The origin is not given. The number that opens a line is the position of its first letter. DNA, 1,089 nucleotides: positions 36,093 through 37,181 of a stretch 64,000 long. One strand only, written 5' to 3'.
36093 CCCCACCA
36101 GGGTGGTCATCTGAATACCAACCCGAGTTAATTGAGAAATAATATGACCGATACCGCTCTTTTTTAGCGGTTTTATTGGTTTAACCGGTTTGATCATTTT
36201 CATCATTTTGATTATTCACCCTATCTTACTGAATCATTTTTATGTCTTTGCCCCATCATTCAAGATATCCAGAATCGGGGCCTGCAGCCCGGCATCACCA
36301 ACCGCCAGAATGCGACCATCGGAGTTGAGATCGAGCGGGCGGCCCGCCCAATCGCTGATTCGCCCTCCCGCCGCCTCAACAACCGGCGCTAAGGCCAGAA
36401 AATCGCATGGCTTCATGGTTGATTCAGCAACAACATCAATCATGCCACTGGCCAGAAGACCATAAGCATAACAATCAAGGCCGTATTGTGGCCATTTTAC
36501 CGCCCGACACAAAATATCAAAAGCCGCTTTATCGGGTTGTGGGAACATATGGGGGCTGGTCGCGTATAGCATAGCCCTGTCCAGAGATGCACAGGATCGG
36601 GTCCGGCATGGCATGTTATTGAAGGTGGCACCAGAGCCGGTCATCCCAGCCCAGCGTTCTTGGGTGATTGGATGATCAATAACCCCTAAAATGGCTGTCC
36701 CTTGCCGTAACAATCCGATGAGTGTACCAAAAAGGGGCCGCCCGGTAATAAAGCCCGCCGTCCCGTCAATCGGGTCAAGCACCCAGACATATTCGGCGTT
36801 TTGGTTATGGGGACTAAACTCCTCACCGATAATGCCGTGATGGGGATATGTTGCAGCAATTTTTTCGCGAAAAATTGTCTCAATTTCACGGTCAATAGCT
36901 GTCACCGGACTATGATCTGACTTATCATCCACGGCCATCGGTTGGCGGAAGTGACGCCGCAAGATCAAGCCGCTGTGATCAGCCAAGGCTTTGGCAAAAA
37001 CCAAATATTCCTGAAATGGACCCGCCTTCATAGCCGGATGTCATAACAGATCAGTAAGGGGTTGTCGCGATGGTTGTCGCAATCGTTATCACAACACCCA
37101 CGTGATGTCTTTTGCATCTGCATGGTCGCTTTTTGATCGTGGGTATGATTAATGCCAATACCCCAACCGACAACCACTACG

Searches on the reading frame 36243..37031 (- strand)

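Call 5: search_protein_families(library=pfam, proteins=[window:36243-37031:-], max_evalue=0.01)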
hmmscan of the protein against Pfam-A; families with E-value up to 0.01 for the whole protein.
window:36243-37031:- (263 aa): 1 family
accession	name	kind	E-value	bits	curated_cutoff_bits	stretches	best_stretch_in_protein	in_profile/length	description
PF00459.30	Inositol_P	-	1.2e-53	182.8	27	1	7-243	3-252/271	Inositol monophosphatase family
